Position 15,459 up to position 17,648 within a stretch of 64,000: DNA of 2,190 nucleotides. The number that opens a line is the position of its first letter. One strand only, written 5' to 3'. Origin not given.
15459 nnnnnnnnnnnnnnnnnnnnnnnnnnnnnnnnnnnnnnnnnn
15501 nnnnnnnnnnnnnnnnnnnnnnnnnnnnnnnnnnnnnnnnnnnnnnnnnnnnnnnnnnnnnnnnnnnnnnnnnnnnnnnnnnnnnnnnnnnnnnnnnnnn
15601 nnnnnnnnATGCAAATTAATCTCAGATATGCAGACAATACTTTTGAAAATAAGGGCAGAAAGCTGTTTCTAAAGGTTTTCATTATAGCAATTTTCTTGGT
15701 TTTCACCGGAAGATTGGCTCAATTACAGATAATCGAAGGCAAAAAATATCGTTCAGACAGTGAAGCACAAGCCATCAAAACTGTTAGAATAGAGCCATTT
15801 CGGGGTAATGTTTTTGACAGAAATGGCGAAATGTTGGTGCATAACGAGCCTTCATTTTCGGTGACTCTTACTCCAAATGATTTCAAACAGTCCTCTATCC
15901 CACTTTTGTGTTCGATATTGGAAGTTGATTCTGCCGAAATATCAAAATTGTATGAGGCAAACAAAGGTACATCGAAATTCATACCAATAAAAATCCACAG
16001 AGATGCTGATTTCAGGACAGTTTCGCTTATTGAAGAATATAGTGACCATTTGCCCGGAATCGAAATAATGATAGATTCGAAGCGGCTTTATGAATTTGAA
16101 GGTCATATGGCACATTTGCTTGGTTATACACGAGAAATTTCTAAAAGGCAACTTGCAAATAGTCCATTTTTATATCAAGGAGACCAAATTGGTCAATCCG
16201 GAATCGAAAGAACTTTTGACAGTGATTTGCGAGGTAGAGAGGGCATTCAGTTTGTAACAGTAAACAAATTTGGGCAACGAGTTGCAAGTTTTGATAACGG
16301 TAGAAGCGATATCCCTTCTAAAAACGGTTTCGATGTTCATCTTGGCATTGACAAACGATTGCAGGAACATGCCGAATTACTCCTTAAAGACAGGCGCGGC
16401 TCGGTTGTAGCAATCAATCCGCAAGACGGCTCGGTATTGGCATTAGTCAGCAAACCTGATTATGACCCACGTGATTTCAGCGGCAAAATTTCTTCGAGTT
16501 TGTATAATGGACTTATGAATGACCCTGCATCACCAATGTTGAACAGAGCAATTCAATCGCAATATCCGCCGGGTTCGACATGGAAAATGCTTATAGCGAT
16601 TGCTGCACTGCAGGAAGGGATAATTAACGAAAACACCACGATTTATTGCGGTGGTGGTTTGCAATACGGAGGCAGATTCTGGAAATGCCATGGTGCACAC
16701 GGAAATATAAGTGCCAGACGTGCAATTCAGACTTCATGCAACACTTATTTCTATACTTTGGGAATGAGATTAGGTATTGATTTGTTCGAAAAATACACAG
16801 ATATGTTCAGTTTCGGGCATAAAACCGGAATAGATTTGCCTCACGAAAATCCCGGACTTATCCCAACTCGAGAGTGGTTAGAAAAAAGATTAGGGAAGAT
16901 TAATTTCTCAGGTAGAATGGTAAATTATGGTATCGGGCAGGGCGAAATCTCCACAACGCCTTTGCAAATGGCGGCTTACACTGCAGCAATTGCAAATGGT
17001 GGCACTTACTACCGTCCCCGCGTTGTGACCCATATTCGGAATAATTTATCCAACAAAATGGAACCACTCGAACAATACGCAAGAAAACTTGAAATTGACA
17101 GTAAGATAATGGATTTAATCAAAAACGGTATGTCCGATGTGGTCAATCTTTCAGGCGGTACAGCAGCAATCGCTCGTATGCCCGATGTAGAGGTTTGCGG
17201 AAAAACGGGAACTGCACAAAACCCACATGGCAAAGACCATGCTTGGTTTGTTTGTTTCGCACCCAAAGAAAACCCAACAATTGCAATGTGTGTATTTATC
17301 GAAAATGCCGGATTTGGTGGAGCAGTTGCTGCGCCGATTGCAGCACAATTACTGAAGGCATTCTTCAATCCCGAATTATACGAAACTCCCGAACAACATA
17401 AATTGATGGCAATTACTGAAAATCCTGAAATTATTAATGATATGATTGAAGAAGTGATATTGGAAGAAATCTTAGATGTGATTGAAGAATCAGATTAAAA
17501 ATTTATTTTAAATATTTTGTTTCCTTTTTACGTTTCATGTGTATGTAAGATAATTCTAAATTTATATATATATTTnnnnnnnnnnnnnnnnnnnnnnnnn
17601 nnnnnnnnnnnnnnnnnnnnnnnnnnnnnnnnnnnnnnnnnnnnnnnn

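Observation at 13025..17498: Wzz - Wzy_C(O-antigen-ligase family) - PBP2 linkage with translational coupling, no rodA/mreCD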

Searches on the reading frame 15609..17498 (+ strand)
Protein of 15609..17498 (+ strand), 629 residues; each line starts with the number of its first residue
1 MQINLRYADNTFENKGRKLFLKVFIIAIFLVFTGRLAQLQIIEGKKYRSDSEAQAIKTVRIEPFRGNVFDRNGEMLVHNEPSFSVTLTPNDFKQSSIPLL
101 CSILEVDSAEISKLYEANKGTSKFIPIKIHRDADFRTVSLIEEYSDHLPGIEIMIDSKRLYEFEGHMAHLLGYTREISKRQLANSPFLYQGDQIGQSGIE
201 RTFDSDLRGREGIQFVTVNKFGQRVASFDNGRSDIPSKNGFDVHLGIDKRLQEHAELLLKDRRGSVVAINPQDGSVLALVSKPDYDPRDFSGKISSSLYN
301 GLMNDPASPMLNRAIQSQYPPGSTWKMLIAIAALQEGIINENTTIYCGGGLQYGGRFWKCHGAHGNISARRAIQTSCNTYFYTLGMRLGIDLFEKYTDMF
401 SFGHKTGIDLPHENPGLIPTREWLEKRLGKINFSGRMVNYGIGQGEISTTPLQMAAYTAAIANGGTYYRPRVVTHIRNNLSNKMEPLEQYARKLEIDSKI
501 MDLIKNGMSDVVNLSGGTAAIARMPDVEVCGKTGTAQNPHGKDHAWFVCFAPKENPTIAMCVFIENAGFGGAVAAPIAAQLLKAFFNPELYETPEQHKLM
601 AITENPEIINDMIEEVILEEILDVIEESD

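Call 3: search_protein_families(library=pfam, proteins=[window:15609-17498:+], max_evalue=0.01)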
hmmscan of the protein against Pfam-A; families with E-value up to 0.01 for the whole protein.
window:15609-17498:+ (629 aa): 2 families
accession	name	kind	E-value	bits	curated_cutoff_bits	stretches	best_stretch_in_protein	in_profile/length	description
PF00905.27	Transpeptidase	-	4.1e-75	253.2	22.1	1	264-583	1-299/299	Penicillin binding protein transpeptidase domain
PF03717.20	PBP_dimer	-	1.5e-39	136.7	24.4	1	61-226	2-177/180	Penicillin-binding Protein dimerisation domain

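Call 4: search_protein_families(library=ncbifam, proteins=[window:15609-17498:+], max_evalue=0.01)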
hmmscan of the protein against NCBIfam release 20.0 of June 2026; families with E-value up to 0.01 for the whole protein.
window:15609-17498:+ (629 aa): 39 families (the best 25 are shown)
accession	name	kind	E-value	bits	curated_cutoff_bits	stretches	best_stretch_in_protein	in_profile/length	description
TIGR03423.1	pbp2_mrdA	equivalog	7.8e-185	615.8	455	1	17-587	2-592/593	penicillin-binding protein 2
NF008061.0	PRK10795.1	equivalog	1.3e-100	337.9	962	1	23-583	27-610/634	peptidoglycan DD-transpeptidase MrdA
TIGR02214.1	spoVD_pbp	equivalog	5.6e-85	286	688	1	19-587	3-556/636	stage V sporulation protein D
NF051842.1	PBP4_5_Efaec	equivalog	9.4e-59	199.4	700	1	56-568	156-649/668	penicillin-binding protein PBP4(5)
NF000237.1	MECA_PBP2A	equivalog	4.7e-48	163.9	750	1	53-566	139-635/668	PBP2a family beta-lactam-resistant peptidoglycan transpeptidase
NF000407.1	MECC_PBP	exception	1.9e-44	152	1500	1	54-567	137-633/665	PBP2a family beta-lactam-resistant peptidoglycan transpeptidase MecC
NF033378.1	MECD_PBP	exception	1.6e-42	145.7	1450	1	59-568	144-646/678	PBP2a family beta-lactam-resistant peptidoglycan transpeptidase MecD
NF000410.1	MECA1_pure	exception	2.7e-42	144.8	1480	1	54-566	139-633/666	PBP2a family beta-lactam-resistant peptidoglycan transpeptidase MecA1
NF000406.1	MECB_PBP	exception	1.3e-39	136.2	1450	1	55-569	140-644/674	PBP2a family beta-lactam-resistant peptidoglycan transpeptidase MecB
NF000408.1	MECA2_pure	exception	6.5e-39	133.7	1525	1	54-567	140-636/668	PBP2a family beta-lactam-resistant peptidoglycan transpeptidase MecA2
NF000409.1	MECA_pure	exception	2.1e-38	132.3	1490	1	53-569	139-638/668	PBP2a family beta-lactam-resistant peptidoglycan transpeptidase MecA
NF038278.1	strep_PBP2B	exception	5.8e-33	114.3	975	2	118-566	180-654/678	penicillin-binding protein PBP2B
NF011685.0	PRK15105.1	subfamily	1.4e-32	113.1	737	1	27-583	33-555/588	peptidoglycan glycosyltransferase FtsI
NF053573.1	PBP2_PenA_Neis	exception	1.9e-32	112.5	1105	1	13-584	23-559/572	peptidoglycan D,D-transpeptidase PBP2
TIGR02074.1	PBP_1a_fam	subfamily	2e-24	86.3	508.75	1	239-553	222-497/535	PBP1A family penicillin-binding protein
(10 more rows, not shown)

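Call 15: find_homologous_proteins(query=window:15609-17498:+)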
Query window:15609-17498:+ (629 aa): 7273 proteins with E <= 0.001 among 8000 candidates; the best 120 are listed.
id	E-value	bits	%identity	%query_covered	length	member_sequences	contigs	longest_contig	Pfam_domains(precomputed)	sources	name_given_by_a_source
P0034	0.0e+0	1397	96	100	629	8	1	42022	PF03717.21,PF00905.28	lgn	-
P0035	0.0e+0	1301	88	97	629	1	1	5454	PF03717.21,PF00905.28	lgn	-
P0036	0.0e+0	1182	80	97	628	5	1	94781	PF03717.21,PF00905.28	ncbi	-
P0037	1.4e-274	931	68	93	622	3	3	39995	PF03717.21,PF00905.28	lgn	-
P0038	6.6e-273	925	69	91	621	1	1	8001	PF03717.21,PF00905.28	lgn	-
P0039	1.9e-271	920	65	97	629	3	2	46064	PF03717.21,PF00905.28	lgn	-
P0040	4.6e-269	912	65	96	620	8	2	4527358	PF03717.21,PF00905.28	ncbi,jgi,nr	ncbi:MAG: penicillin-binding protein 2 [Candidatus Kapabacteria bacterium]|nr:penicillin-binding pro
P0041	6.7e-268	909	67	92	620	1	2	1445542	PF03717.21,PF00905.28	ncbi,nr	ncbi:MAG: penicillin-binding protein 2 [Candidatus Kapabacteria bacterium]|nr:penicillin-binding pro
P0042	7.5e-268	908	66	93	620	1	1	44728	PF03717.21,PF00905.28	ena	-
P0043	4.9e-267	906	66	92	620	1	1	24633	PF03717.21,PF00905.28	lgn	-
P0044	3.1e-266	903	66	94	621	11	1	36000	PF03717.21,PF00905.28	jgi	-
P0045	4.3e-264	896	65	92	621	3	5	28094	PF03717.21,PF00905.28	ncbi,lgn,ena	-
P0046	4.3e-260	883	63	96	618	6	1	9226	PF03717.21,PF00905.28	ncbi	-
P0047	4.2e-258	876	63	93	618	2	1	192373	PF03717.21,PF00905.28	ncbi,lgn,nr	ncbi:MAG TPA: penicillin-binding protein 2 [Candidatus Kapabacteria bacterium]|nr:penicillin-binding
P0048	2.9e-257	873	64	92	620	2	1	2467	PF03717.21,PF00905.28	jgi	-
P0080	5.6e-230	783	56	93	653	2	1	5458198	PF03717.21,PF00905.28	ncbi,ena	-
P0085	2.7e-227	774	56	92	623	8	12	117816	PF03717.21,PF00905.28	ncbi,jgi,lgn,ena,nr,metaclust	ncbi:MAG: penicillin-binding protein 2 [Ignavibacteria bacterium GWB2_35_12]|nr:MAG: penicillin-bind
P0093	2.6e-224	765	55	96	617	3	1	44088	PF03717.21,PF00905.28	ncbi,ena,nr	ncbi:MAG: penicillin-binding protein 2 [Chlorobi bacterium]|nr:penicillin-binding protein 2 [Chlorob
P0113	3.2e-216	738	56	91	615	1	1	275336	PF03717.21,PF00905.28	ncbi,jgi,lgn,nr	ncbi:MAG: penicillin-binding protein 2 [Ignavibacteria bacterium]|jgi:penicillin-binding protein 2|n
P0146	2.3e-209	715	53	93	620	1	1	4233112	PF03717.21,PF00905.28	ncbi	-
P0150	3.6e-209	715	54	92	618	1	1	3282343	PF03717.21,PF00905.28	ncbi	-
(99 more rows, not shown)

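Call 17: find_encoding_contigs(protein=P0085, flank=8000, max_places=1)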
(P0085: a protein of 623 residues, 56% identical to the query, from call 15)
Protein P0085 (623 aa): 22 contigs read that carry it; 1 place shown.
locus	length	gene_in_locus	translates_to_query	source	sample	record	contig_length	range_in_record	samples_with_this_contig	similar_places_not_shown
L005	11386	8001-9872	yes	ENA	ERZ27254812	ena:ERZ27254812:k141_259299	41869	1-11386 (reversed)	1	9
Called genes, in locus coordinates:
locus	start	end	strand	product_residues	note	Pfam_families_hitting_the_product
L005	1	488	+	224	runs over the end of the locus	PF00834:Ribul_P_3_epim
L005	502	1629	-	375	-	PF04055:Radical_SAM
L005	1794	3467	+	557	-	PF19289:PmbA_TldD_3rd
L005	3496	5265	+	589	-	PF19289:PmbA_TldD_3rd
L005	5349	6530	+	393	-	PF02706:Wzz (weak), PF13807:GNVR (weak)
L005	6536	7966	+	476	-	PF04932:Wzy_C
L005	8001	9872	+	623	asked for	PF03717:PBP_dimer, PF00905:Transpeptidase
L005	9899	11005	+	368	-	PF00072:Response_reg, PF02518:HATPase_c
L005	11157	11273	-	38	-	-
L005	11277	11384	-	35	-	?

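Call 18: find_encoding_contigs(protein=P0080, flank=8000, max_places=1)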
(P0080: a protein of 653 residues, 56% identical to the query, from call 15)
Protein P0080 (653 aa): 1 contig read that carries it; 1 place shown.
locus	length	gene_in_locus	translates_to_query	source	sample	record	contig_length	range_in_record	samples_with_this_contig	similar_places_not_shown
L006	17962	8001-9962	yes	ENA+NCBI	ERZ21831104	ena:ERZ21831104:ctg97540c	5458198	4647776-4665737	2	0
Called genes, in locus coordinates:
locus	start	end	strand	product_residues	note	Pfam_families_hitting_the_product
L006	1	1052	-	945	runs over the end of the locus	PF00497:SBP_bac_3, PF00989:PAS (faint), PF13188:PAS_8 (faint), PF00512:HisKA, PF02518:HATPase_c, PF00072:Response_reg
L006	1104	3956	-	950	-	PF02463:SMC_N, PF13175:AAA_15 (faint), PF13476:AAA_23, PF13514:AAA_27 (weak)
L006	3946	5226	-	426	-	PF00149:Metallophos, PF12850:Metallophos_2 (weak)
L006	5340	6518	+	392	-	PF02706:Wzz (weak)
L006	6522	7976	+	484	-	PF04932:Wzy_C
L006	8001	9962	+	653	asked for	PF03717:PBP_dimer, PF00905:Transpeptidase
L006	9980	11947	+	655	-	PF16656:Pur_ac_phosph_N (faint), PF00041:fn3 (faint), PF25788:Ig_Rha78A_N (faint), PF18962:Por_Secre_tail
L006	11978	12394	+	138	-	-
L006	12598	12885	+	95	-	PF01527:HTH_Tnp_1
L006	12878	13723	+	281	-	PF13276:HTH_21, PF00665:rve, PF13683:rve_3, PF13333:rve_2 (faint)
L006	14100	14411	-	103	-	PF02656:DUF202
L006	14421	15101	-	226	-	PF01863:YgjP-like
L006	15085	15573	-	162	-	-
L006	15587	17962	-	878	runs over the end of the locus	PF01624:MutS_I, PF05188:MutS_II, PF05192:MutS_III, PF05190:MutS_IV, PF00488:MutS_V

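Call 19: find_encoding_contigs(protein=P0146, flank=8000, max_places=1)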
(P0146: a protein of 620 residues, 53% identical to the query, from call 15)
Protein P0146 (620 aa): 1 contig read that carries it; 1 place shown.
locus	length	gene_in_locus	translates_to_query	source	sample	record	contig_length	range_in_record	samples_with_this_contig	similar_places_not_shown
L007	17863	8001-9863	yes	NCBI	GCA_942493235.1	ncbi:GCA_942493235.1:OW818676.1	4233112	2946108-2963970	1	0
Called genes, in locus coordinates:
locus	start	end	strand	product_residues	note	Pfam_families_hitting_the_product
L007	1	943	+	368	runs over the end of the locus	PF01008:IF-2B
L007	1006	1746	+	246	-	PF00702:Hydrolase, PF13419:HAD_2, PF13242:Hydrolase_like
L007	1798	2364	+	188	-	-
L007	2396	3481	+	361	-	PF00072:Response_reg, PF00512:HisKA, PF02518:HATPase_c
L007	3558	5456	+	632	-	PF01541:GIY-YIG, PF27096:UvrC_M, PF22920:UvrC_RNaseH, PF08459:UvrC_RNaseH_dom, PF12826:HHH_2 (weak), PF14520:HHH_5 (weak)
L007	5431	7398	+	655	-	PF00128:Alpha-amylase (weak)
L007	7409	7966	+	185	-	-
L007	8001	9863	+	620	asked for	PF03717:PBP_dimer, PF00905:Transpeptidase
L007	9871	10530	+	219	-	PF02586:SRAP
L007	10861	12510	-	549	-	PF05569:Peptidase_M56, PF03544:TonB_C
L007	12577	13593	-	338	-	PF03544:TonB_C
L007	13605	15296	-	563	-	PF05569:Peptidase_M56, PF03544:TonB_C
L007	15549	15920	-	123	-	PF03965:Penicillinase_R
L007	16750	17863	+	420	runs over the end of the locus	PF02403:Seryl_tRNA_N, PF00587:tRNA-synt_2b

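Call 24: find_related_loci(query=window:15609-17495:+, collection=genome_contigs, flank=10000)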
Query window:15609-17495:+ (629 aa) in genome_contigs; peptide patterns used: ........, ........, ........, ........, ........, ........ (x = any residue, [..] = any of these).
46 stretches matched a pattern; 2 encode a relative of the query (tblastn E <= 1e-3); 2 distinct loci.
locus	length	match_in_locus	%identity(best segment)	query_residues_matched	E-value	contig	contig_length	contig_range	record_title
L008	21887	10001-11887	97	1-629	0e+0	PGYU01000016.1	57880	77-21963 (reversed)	MAG: Ignavibacteriae bacterium HGW-Ignavibacteriae-1 08E140C01_z5_2013_Ig3399_v2_scaffold_543, whole genome shotgun sequ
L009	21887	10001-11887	96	1-629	0e+0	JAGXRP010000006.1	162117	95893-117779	MAG: Desulfobulbaceae bacterium isolate CROMO_A_116 c_000000141008, whole genome shotgun sequence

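Call 26: find_encoding_contigs(protein=P0150, flank=10000, max_places=1)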
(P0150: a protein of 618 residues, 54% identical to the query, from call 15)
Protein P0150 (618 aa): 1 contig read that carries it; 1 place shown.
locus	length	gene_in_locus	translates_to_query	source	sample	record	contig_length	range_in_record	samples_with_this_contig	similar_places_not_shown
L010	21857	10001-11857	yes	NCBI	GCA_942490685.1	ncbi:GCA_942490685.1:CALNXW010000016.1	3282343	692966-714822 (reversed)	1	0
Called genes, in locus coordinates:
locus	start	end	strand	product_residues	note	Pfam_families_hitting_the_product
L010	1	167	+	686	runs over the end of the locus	PF13623:SurA_N_2 (faint), PF13624:SurA_N_3 (faint), PF13616:Rotamase_3, PF00639:Rotamase, PF13145:Rotamase_2 (weak), PF13616:Rotamase_3, PF00639:Rotamase, PF13145:Rotamase_2 (weak)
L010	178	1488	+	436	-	PF13624:SurA_N_3 (weak), PF09312:SurA_N (weak), PF13145:Rotamase_2, PF13616:Rotamase_3, PF00639:Rotamase, PF13616:Rotamase_3, PF00639:Rotamase, PF13145:Rotamase_2 (weak)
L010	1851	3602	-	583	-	PF19289:PmbA_TldD_3rd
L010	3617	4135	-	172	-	PF19638:DUF6141 (weak)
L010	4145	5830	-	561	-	PF19289:PmbA_TldD_3rd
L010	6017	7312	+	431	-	PF13231:PMT_2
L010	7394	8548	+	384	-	PF02706:Wzz, PF13807:GNVR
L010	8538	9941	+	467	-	PF04932:Wzy_C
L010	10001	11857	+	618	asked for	PF03717:PBP_dimer, PF00905:Transpeptidase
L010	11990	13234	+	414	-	PF00202:Aminotran_3 (faint), PF00155:Aminotran_1_2, PF00464:SHMT (weak)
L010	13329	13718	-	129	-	PF03625:DUF302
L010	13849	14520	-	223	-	-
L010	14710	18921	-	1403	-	PF00082:Peptidase_S8, PF01839:FG-GAP (faint), PF19077:Big_13 (faint), PF13517:FG-GAP_3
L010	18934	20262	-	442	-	-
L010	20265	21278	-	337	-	PF01565:FAD_binding_4, PF02873:MurB_C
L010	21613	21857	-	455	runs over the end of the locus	PF02273:Acyl_transf_2 (faint), PF01738:DLH (faint), PF02129:Peptidase_S15, PF20434:BD-FAE (faint), PF12146:Hydrolase_4, PF00326:Peptidase_S9 (weak), PF08840:BAAT_C (weak)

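Call 27: find_encoding_contigs(protein=P0113, flank=10000, max_places=1)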
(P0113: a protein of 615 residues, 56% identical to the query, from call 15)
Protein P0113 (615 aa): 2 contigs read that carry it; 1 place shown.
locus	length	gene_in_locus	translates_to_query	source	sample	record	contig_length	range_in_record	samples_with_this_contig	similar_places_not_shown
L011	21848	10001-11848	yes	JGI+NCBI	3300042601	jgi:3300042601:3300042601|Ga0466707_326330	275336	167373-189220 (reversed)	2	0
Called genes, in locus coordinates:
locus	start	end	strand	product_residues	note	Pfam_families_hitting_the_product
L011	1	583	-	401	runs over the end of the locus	PF00108:Thiolase_N, PF02803:Thiolase_C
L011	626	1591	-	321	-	-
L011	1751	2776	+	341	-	PF01789:PsbP (weak), PF18933:PsbP_2 (faint)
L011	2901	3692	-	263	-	PF00460:Flg_bb_rod, PF22692:LlgE_F_G_D1, PF06429:Flg_bbr_C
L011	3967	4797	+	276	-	PF13328:HD_4 (faint)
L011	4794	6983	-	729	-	PF00512:HisKA, PF02518:HATPase_c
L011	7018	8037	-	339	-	PF08100:Dimerisation, PF00891:Methyltransf_2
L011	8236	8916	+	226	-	PF01863:YgjP-like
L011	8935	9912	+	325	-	-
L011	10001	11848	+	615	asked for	PF03717:PBP_dimer, PF00905:Transpeptidase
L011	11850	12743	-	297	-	PF01040:UbiA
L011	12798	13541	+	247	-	PF01209:Ubie_methyltran, PF02353:CMAS (faint), PF13489:Methyltransf_23, PF13847:Methyltransf_31, PF08241:Methyltransf_11, PF08242:Methyltransf_12, PF13649:Methyltransf_25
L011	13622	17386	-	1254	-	PF13927:Ig_3 (faint), PF18962:Por_Secre_tail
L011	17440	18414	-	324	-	PF10502:Peptidase_S26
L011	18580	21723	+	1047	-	PF07517:SecA_DEAD, PF00270:DEAD (faint), PF01043:SecA_PP_bind, PF21090:P-loop_SecA, PF07516:SecA_SW, PF02810:SEC-C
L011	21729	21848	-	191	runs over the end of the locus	PF13580:SIS_2, PF01380:SIS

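Call 28: find_encoding_contigs(protein=P0093, flank=10000, max_places=1)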
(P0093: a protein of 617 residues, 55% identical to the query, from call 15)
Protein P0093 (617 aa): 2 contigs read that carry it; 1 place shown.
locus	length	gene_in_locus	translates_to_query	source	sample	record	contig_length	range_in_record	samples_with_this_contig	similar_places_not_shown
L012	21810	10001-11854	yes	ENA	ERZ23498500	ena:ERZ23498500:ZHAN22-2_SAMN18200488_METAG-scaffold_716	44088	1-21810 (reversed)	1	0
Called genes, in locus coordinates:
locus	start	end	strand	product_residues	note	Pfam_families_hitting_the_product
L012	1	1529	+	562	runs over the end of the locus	PF19289:PmbA_TldD_3rd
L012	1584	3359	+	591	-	PF19289:PmbA_TldD_3rd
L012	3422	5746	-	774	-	PF18962:Por_Secre_tail (weak)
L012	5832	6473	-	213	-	-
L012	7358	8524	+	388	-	-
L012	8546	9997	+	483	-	PF04932:Wzy_C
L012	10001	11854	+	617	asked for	PF03717:PBP_dimer, PF00905:Transpeptidase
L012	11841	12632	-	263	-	-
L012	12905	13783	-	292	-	PF02737:3HCDH_N, PF00725:3HCDH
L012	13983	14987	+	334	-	PF08240:ADH_N, PF00107:ADH_zinc_N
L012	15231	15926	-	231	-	PF00005:ABC_tran, PF13304:AAA_21 (weak)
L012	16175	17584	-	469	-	PF18940:DUF5687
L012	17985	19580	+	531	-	PF14522:Cytochrome_C7 (faint), PF14537:Cytochrom_c3_2 (faint), PF11783:Cytochrome_cB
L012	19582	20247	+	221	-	PF01292:Ni_hydr_CYTB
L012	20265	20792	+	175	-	PF04143:Sulf_transp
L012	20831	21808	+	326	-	?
